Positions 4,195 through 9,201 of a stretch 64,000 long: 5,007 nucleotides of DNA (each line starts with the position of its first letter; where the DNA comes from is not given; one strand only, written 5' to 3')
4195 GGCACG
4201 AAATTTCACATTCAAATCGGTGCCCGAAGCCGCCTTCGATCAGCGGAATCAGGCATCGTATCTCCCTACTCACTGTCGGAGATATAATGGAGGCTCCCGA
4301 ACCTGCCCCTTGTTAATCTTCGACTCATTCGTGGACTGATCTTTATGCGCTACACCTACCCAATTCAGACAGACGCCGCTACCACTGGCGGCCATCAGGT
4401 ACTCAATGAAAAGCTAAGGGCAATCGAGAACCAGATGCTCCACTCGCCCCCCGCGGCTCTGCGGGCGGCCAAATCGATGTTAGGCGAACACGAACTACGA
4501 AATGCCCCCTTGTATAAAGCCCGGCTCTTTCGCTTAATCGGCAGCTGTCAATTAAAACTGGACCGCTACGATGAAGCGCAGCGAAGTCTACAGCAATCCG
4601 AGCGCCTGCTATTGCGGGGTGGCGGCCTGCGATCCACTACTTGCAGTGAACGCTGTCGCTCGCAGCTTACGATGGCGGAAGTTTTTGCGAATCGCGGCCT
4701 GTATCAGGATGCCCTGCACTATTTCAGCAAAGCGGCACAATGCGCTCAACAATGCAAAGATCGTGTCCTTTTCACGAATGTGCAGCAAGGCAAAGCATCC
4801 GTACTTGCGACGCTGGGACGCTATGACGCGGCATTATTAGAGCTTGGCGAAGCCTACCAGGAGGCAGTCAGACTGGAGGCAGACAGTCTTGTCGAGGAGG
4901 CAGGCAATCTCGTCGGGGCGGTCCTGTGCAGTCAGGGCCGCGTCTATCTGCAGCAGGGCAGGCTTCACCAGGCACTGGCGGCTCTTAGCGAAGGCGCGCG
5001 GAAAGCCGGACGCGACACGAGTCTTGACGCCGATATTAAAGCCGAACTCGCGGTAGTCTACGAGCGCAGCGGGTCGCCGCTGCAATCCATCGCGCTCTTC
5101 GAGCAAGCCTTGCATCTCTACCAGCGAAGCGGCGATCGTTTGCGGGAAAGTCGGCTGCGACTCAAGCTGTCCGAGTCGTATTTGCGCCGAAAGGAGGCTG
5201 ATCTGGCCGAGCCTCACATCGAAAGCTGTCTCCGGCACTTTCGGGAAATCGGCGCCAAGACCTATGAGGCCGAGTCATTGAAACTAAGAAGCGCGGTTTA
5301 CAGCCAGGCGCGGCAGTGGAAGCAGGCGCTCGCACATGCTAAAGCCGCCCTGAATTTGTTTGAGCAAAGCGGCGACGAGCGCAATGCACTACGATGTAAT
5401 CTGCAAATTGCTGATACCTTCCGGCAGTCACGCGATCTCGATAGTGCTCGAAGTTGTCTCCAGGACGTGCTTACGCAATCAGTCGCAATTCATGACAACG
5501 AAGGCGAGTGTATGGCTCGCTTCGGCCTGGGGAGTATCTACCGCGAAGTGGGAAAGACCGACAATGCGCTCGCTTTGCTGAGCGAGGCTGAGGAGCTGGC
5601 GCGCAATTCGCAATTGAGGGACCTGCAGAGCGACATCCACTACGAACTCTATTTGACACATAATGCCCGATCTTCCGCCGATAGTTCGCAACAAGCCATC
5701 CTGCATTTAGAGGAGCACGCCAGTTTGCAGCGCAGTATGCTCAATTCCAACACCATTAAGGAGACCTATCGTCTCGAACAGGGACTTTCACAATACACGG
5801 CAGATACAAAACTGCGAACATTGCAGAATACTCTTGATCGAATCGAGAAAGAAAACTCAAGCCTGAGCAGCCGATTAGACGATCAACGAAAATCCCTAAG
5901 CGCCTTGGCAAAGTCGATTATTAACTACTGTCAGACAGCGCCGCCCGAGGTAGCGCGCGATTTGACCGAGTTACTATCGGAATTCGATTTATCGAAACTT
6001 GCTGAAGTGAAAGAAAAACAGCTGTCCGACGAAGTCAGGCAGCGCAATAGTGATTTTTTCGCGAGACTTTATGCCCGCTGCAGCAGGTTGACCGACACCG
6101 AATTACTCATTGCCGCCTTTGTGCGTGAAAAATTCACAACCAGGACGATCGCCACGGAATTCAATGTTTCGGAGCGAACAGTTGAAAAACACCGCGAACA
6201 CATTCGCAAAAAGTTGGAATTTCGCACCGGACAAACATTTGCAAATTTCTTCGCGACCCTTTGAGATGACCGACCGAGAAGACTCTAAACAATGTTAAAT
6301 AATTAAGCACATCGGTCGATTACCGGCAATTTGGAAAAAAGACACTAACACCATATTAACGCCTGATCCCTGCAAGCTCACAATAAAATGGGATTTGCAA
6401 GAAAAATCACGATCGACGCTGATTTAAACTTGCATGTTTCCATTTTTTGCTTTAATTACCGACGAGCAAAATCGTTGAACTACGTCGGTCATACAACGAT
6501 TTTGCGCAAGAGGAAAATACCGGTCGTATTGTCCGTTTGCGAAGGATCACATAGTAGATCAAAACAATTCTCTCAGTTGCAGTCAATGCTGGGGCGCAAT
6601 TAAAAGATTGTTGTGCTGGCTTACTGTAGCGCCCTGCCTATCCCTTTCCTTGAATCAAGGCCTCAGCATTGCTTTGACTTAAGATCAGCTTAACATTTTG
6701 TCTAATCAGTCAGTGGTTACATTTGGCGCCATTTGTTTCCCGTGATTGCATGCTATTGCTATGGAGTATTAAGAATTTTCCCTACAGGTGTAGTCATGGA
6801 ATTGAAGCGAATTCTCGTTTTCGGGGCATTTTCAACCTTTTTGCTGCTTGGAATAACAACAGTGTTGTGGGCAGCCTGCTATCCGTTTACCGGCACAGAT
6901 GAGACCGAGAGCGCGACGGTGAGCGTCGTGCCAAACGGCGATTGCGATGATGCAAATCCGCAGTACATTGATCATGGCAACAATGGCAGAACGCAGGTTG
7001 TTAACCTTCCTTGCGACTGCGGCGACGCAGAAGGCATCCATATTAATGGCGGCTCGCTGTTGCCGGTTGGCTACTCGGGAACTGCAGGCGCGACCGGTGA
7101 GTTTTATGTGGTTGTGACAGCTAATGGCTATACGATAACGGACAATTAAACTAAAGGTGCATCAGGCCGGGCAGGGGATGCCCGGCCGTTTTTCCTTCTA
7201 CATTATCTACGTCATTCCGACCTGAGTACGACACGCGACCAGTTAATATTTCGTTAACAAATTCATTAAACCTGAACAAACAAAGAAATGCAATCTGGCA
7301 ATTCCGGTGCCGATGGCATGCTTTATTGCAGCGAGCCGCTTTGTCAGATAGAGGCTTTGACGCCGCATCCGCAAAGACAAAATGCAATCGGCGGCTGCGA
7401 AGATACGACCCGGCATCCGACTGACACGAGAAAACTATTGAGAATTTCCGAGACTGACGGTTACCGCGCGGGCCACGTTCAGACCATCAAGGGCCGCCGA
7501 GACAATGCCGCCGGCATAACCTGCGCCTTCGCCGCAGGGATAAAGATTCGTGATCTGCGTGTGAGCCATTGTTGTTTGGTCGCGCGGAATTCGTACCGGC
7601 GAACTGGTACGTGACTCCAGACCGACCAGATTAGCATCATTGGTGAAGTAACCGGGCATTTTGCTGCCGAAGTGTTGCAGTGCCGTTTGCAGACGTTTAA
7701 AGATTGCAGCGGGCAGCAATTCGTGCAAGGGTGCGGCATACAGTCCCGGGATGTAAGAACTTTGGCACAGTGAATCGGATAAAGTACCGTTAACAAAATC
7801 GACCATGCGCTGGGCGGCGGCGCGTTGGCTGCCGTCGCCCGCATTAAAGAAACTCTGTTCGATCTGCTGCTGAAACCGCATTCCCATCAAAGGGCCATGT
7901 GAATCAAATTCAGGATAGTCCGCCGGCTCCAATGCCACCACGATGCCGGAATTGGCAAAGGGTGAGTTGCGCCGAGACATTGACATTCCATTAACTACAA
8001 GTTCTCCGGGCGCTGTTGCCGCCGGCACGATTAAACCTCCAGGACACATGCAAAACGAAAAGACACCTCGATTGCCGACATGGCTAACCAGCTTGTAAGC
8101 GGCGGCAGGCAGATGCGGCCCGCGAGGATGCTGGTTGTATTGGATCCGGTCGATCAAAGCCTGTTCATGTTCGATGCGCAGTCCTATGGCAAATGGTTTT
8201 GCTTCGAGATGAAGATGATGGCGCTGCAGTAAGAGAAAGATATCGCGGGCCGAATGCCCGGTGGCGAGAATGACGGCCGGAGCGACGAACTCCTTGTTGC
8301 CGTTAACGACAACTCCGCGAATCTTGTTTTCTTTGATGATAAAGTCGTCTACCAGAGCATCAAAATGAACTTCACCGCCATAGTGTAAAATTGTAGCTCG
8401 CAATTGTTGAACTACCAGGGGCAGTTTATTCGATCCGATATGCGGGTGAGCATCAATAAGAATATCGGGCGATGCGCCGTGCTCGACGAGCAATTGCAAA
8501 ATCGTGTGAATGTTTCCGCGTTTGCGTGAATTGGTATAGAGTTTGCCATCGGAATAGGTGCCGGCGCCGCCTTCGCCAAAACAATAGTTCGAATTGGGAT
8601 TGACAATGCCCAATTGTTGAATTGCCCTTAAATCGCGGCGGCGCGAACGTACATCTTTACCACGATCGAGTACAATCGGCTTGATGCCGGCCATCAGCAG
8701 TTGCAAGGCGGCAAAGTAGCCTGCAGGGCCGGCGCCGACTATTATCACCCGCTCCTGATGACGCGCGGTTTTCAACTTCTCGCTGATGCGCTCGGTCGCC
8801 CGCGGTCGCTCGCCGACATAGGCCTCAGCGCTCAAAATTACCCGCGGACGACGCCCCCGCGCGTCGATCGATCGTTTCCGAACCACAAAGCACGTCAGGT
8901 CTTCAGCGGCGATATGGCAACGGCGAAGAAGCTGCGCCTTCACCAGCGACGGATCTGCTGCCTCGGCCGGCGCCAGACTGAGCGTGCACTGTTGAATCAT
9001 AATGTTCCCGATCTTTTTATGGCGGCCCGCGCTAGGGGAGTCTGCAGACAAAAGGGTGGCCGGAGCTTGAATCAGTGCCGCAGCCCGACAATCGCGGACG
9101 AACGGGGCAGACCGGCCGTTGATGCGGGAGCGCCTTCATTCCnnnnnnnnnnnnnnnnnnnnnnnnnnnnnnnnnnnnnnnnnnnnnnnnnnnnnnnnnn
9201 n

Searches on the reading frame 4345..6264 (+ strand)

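Call 97: search_protein_families(library=pfam, proteins=[window:4345-6264:+], max_evalue=0.00001)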
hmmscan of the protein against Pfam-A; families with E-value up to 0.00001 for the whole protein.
window:4345-6264:+ (639 aa): 11 families
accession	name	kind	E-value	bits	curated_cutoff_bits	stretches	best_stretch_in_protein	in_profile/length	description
PF13424.12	TPR_12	-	2.3e-29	101.9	30.1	2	353-420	7-76/77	Tetratricopeptide repeat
PF07719.23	TPR_2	-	3.7e-15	55.2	27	0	193-219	3-29/34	Tetratricopeptide repeat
PF00515.34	TPR_1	-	1.5e-13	50.4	27.8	0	391-421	3-33/34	Tetratricopeptide repeat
PF13181.12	TPR_8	-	2.9e-11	43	25.7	0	393-421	5-33/34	Tetratricopeptide repeat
PF13428.12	TPR_14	-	1.4e-09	38.1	23.5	0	198-225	8-35/44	Tetratricopeptide repeat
PF13432.12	TPR_16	-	1.7e-09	38.4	32.7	0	197-259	3-61/65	Tetratricopeptide repeat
PF14938.12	SNAP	-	1.2e-08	35.2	25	0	281-380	86-186/282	Soluble NSF attachment protein, SNAP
PF17874.7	TPR_MalT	-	5.6e-08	32.9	45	0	231-434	3-208/336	MalT-like TPR region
PF00196.25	GerE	-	7.6e-08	32.3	23.5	1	581-627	2-48/57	Bacterial regulatory proteins, luxR family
PF09976.15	TPR_21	-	3.9e-07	30.5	25.5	1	307-445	31-169/193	Tetratricopeptide repeat-like domain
PF25068.1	ARM_TT21_4th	-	2.6e-06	28.2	30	0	390-475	33-116/153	Tetratricopeptide repeat protein 21 forth ARM domain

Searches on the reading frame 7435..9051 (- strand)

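Call 97: search_protein_families(library=pfam, proteins=[window:7435-9051:-], max_evalue=0.00001)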
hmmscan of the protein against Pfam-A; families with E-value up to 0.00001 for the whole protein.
window:7435-9051:- (538 aa): 5 families
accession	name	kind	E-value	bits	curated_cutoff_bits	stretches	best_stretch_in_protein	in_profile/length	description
PF21688.3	FAD-depend_C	-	2.9e-71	240.2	27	1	286-482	1-197/197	FAD-dependent protein, C-terminal domain-like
PF01266.30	DAO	-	1.7e-09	38.1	27.9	0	213-281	151-230/353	FAD dependent oxidoreductase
PF00890.30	FAD_binding_2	-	1.7e-08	34.5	20.4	0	102-136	2-36/414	FAD binding domain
PF01134.28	GIDA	-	2.7e-07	30.4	22.1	0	233-266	117-150/391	Glucose inhibited division protein A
PF03486.20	HI0933_like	-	2.9e-07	30.6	50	0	101-134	2-35/244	HI0933-like protein Rossmann domain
